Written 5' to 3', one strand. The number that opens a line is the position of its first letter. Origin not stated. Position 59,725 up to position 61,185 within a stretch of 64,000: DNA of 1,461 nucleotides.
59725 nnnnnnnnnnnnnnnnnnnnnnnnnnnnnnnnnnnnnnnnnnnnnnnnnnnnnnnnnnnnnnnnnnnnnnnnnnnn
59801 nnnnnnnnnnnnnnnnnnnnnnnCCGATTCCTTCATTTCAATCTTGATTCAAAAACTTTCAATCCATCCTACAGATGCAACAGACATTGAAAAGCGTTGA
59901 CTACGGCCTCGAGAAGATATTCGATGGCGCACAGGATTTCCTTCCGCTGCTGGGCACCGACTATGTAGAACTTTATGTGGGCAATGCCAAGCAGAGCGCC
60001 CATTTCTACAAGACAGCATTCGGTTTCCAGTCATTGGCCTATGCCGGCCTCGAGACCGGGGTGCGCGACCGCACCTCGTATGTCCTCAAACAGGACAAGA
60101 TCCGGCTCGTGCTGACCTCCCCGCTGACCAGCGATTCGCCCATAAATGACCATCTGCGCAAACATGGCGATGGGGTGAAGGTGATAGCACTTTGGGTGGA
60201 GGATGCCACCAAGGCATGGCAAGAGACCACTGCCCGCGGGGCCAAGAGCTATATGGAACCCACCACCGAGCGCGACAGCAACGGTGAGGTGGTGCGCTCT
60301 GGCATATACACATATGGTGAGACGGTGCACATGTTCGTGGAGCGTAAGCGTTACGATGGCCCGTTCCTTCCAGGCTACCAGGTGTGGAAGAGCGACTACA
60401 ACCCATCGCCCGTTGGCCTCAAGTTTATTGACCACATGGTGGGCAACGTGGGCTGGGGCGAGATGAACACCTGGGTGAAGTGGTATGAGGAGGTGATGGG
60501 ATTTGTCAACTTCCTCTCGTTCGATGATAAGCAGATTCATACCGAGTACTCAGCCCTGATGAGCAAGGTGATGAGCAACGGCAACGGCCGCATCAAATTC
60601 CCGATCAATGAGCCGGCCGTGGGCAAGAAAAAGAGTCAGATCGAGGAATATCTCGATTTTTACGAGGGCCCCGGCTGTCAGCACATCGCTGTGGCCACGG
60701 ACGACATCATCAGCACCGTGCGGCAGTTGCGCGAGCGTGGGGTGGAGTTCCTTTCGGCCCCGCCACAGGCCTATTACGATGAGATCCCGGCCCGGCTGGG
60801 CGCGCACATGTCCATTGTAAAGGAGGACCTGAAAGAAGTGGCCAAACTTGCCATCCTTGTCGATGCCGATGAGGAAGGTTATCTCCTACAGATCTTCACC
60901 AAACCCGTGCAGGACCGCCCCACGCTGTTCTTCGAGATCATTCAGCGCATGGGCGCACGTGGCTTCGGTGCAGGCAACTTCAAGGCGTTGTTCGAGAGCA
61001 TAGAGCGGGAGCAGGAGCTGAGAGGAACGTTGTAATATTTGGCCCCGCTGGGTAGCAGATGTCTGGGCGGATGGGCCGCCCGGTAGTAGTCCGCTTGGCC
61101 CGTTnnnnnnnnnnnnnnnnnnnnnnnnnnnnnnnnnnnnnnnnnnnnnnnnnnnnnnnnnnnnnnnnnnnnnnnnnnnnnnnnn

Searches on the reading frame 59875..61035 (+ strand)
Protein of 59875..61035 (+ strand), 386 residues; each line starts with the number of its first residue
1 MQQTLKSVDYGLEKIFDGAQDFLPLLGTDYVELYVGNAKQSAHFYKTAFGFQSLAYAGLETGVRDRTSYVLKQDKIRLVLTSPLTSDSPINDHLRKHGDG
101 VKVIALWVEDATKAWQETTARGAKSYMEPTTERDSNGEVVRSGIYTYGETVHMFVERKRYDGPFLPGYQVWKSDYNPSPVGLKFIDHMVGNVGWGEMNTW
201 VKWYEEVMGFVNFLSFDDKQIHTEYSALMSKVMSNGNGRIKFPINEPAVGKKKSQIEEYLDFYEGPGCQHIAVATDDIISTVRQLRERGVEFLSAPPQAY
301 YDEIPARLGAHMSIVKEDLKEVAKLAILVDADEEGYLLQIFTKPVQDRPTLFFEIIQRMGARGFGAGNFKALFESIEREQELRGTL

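Call 13: search_protein_families(library=pfam, proteins=[window:59875-61035:+], max_evalue=0.001)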
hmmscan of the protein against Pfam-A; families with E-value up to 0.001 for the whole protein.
window:59875-61035:+ (386 aa): 3 families
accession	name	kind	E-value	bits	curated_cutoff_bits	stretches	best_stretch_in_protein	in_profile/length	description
PF00903.31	Glyoxalase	-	5.8e-25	88.5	20.6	2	185-303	2-106/121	Glyoxalase/Bleomycin resistance protein/Dioxygenase superfamily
PF13669.12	Glyoxalase_4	-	4.6e-15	56.3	27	2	31-129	3-97/109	Glyoxalase/Bleomycin resistance protein/Dioxygenase superfamily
PF14696.12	Glyoxalase_5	-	8.2e-07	29.7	27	1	26-157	8-126/139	Hydroxyphenylpyruvate dioxygenase, HPPD, N-terminal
